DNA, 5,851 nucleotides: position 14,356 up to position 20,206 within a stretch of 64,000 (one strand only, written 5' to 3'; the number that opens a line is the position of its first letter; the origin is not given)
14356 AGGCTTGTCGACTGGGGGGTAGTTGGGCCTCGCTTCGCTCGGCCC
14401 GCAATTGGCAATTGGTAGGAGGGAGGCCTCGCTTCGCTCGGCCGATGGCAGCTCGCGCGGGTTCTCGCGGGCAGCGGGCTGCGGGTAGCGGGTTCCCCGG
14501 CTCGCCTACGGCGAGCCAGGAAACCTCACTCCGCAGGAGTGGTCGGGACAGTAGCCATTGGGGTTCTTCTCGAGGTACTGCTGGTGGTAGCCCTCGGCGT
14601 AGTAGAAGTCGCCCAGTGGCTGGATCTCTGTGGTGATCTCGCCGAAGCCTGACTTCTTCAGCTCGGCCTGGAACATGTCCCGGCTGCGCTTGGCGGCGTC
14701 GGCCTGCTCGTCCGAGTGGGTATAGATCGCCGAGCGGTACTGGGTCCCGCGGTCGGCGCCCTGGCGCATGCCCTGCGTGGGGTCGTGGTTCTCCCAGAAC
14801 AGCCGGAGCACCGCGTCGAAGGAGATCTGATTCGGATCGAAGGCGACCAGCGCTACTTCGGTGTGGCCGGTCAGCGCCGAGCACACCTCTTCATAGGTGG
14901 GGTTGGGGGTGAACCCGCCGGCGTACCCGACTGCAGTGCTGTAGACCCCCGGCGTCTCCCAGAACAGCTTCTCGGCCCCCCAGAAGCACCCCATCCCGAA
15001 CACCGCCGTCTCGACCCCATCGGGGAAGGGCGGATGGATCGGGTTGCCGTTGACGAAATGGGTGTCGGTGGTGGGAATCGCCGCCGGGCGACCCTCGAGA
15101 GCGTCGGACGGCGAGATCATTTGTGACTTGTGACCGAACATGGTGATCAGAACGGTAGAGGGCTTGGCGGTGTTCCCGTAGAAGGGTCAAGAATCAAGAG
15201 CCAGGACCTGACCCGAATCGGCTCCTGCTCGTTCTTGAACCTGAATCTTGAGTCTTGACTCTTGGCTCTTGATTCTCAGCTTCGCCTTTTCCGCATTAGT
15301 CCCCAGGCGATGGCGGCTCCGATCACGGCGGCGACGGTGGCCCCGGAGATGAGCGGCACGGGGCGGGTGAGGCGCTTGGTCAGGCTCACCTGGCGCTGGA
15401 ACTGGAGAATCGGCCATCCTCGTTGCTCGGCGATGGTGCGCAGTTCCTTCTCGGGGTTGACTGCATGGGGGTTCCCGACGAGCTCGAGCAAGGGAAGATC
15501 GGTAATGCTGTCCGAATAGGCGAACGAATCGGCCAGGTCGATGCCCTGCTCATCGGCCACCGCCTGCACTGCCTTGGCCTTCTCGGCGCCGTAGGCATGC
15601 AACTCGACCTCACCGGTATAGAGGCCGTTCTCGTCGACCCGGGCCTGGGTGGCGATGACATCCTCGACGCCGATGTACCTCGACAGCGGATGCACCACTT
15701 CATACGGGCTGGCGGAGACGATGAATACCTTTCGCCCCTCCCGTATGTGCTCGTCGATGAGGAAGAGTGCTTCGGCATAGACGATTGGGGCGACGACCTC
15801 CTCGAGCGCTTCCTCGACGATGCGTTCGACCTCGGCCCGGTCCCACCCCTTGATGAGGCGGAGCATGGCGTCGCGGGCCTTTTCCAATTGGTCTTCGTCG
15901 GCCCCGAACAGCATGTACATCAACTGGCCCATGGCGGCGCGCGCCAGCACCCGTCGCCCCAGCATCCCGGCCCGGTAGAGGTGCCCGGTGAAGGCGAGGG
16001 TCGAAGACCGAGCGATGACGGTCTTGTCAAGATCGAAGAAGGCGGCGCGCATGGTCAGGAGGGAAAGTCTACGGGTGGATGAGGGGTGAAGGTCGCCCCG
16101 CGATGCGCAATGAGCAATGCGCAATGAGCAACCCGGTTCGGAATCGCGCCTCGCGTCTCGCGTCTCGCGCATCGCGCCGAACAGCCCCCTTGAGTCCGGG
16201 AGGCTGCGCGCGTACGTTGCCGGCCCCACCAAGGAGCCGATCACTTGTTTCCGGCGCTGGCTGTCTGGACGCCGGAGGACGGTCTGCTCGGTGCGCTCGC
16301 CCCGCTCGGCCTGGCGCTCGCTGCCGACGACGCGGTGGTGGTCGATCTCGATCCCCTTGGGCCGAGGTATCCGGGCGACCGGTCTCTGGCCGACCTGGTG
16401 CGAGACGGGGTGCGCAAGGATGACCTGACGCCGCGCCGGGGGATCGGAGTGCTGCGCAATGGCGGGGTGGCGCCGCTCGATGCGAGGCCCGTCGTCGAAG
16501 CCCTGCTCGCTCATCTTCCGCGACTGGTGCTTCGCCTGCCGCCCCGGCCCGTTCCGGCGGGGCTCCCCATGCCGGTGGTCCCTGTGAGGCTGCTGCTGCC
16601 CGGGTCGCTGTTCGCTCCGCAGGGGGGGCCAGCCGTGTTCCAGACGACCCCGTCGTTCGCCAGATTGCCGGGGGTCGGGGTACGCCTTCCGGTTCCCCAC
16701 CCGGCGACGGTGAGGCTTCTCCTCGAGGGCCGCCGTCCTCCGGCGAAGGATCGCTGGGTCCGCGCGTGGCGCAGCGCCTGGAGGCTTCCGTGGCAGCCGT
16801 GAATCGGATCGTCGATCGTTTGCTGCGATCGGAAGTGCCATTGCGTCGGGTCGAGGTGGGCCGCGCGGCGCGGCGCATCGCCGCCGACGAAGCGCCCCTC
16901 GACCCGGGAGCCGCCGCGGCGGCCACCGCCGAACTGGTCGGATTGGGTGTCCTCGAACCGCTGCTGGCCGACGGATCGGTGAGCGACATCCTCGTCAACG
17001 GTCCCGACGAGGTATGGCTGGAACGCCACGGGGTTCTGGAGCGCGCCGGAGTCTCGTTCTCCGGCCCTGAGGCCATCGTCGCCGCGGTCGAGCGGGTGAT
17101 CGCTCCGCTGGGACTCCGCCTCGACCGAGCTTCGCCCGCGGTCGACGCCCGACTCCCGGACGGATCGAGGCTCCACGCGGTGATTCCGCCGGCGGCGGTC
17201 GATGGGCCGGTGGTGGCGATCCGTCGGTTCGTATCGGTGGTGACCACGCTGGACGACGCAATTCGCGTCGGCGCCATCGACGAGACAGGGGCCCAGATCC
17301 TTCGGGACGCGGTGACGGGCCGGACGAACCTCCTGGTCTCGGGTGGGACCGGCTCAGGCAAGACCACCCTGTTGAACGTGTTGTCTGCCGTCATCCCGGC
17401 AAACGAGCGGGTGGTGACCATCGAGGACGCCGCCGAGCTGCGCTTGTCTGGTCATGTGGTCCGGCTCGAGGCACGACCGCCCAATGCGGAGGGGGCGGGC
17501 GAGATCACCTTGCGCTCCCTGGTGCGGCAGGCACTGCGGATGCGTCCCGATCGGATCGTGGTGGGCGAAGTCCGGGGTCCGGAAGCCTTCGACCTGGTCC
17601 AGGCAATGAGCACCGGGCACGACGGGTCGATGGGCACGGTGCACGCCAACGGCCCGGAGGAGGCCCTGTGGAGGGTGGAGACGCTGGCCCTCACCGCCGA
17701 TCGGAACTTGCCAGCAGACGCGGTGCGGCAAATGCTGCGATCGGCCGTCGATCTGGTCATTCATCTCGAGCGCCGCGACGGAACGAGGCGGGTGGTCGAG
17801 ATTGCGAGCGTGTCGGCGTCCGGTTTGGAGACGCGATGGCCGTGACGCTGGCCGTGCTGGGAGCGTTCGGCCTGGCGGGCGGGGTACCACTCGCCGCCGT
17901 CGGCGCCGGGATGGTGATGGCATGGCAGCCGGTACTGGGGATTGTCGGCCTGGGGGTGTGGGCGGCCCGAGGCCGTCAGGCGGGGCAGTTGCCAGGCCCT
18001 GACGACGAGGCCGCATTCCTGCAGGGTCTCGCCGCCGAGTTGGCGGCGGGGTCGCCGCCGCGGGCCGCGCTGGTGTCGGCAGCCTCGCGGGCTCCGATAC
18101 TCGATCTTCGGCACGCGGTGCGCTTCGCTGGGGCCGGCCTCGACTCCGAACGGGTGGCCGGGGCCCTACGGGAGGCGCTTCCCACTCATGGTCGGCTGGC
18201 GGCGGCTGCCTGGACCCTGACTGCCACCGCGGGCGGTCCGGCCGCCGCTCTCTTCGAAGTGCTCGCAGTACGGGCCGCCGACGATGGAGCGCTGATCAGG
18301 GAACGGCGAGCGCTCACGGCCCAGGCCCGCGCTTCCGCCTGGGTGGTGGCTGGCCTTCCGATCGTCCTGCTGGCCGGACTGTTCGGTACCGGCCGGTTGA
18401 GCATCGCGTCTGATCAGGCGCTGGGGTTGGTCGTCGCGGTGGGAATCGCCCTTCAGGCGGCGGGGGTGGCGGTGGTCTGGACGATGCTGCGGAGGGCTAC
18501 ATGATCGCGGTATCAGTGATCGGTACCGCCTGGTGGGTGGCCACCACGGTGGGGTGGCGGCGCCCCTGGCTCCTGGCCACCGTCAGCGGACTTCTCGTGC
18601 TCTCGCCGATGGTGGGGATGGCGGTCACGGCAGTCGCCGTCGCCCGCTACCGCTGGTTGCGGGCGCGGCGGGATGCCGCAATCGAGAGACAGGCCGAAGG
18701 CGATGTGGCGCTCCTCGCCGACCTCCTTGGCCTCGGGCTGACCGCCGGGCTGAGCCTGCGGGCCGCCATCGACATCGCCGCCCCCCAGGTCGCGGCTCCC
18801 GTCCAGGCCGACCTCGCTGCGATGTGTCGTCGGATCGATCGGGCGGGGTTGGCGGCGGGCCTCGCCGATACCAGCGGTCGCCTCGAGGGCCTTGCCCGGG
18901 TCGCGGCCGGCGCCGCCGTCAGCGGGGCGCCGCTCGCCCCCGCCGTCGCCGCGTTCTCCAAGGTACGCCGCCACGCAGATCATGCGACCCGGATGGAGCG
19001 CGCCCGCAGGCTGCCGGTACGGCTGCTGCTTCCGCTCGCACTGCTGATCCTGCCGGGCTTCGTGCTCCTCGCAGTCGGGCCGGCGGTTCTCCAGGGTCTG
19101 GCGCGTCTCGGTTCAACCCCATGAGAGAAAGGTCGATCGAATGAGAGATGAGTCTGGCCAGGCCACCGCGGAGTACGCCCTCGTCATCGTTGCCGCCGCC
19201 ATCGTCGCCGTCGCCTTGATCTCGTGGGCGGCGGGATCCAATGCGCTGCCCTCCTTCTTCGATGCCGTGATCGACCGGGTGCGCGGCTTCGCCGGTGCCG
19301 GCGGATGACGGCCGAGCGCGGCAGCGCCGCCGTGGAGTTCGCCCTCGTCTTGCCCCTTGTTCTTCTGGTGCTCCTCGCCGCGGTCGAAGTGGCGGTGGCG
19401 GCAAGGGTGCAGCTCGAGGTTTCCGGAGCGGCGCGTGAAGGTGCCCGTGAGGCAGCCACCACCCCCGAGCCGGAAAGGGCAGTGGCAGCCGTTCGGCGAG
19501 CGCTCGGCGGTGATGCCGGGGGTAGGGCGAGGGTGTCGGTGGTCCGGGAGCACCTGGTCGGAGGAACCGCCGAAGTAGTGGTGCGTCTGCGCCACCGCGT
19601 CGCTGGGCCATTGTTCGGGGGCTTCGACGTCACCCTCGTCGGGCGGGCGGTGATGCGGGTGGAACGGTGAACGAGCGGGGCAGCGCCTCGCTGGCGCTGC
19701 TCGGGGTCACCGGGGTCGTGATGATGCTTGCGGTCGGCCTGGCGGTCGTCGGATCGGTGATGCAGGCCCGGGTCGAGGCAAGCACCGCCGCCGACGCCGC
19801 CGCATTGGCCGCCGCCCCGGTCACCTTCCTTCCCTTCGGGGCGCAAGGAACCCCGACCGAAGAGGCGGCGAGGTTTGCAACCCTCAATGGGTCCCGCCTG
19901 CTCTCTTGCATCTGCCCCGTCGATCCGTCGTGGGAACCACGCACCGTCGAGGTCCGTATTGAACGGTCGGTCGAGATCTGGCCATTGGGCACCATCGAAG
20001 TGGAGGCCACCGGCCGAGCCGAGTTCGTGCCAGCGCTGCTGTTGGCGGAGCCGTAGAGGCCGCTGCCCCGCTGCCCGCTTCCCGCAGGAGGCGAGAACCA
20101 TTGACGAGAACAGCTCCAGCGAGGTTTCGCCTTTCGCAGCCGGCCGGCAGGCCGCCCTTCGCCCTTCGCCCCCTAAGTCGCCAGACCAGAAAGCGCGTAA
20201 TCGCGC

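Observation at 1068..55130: Most intergenic spacers are built from tandem repeats with a strict 7-nt period, in many different unit sequences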

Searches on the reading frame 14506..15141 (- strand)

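Call 54: search_protein_families(library=pfam, proteins=[window:14506-15141:-], max_evalue=0.0001)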
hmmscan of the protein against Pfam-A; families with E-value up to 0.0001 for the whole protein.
window:14506-15141:- (211 aa): 1 family
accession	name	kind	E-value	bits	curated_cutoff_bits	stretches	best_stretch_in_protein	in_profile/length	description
PF01625.27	PMSR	-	6.8e-63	211.9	23.7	1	45-198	1-152/153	Peptide methionine sulfoxide reductase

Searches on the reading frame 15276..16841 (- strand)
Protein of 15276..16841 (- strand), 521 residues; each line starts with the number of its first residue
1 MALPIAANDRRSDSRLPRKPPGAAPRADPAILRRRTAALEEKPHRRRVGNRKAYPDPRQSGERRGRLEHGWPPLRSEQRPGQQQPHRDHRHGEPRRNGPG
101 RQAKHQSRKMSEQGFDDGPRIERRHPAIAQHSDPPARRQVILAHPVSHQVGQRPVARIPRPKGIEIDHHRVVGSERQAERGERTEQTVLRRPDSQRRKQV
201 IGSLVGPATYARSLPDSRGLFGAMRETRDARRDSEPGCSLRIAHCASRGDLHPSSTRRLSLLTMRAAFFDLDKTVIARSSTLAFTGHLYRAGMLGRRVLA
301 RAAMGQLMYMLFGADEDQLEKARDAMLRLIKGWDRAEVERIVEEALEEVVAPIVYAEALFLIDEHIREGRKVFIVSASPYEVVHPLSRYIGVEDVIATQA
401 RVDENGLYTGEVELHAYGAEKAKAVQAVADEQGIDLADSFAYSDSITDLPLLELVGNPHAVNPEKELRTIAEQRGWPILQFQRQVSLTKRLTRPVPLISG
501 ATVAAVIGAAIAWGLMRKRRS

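Call 27: search_protein_families(library=pfam, proteins=[window:15276-16841:-], max_evalue=0.001)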
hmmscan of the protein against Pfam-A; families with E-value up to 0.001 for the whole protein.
window:15276-16841:- (521 aa): 3 families
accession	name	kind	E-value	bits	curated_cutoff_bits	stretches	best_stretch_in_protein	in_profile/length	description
PF12710.13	HAD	-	2.1e-32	113.6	27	1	267-453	1-189/189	haloacid dehalogenase-like hydrolase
PF00702.32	Hydrolase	-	0.00021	22.2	26.4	1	264-455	1-190/191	haloacid dehalogenase-like hydrolase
PF08282.18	Hydrolase_3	-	0.00061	20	20.9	0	412-462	179-229/255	haloacid dehalogenase-like hydrolase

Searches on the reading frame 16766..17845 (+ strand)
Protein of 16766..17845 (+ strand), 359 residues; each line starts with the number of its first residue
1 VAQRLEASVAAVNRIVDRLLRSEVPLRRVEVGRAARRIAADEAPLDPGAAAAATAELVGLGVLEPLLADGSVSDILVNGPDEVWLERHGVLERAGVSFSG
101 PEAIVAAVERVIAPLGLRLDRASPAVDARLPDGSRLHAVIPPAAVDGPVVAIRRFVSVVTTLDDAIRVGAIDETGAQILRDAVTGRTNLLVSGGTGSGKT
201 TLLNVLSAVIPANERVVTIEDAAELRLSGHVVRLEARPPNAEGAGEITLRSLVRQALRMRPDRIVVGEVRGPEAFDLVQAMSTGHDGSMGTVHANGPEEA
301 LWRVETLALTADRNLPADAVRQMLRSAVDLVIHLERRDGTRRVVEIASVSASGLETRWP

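Call 54: search_protein_families(library=pfam, proteins=[window:16766-17845:+], max_evalue=0.0001)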
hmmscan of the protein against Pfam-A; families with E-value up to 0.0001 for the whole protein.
window:16766-17845:+ (359 aa): 2 families
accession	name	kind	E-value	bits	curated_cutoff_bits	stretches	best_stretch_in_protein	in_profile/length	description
PF00437.27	T2SSE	-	2.9e-57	194.5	24.9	1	59-336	4-279/370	Type II/IV secretion system protein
PF13191.12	AAA_16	-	3.9e-05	24.6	32.6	1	177-273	14-86/167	AAA ATPase domain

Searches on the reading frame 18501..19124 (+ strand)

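Call 54: search_protein_families(library=pfam, proteins=[window:18501-19124:+], max_evalue=0.0001)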
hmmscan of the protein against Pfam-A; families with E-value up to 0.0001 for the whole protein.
window:18501-19124:+ (207 aa): 1 family
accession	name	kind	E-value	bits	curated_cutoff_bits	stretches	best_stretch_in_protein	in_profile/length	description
PF00482.28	T2SSF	-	2.4e-08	34.4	25.2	1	73-191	2-123/125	Type II secretion system (T2SS), protein F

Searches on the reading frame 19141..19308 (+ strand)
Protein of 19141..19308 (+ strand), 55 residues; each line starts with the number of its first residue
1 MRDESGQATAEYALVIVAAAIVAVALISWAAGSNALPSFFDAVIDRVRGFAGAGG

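Call 54: search_protein_families(library=pfam, proteins=[window:19141-19308:+], max_evalue=0.0001)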
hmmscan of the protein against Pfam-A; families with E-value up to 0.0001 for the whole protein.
window:19141-19308:+ (55 aa): 1 family
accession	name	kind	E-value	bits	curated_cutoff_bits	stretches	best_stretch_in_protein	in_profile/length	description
PF14029.11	DUF4244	-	5.9e-07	29.2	27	1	2-28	8-34/54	Protein of unknown function (DUF4244)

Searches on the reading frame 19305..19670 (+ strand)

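Call 54: search_protein_families(library=pfam, proteins=[window:19305-19670:+], max_evalue=0.0001)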
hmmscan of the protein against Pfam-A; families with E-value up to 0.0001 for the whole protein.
window:19305-19670:+ (121 aa): 1 family
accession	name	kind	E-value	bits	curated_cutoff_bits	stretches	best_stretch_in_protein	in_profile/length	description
PF07811.17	TadE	-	4.7e-13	49.5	22.9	1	6-48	1-43/43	TadE-like protein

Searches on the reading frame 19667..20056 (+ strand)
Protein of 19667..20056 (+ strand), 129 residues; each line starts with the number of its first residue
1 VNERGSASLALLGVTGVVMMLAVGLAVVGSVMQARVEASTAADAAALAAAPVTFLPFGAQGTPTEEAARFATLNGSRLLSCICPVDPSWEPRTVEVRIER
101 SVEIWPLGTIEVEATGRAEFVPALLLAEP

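Call 54: search_protein_families(library=pfam, proteins=[window:19667-20056:+], max_evalue=0.0001)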
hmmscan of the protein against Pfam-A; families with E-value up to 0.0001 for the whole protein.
window:19667-20056:+ (129 aa): 1 family
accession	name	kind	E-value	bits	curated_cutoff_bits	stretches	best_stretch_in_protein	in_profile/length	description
PF13400.11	Tad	-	1.5e-07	32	22.3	1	5-50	1-45/47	Putative Flp pilus-assembly TadE/G-like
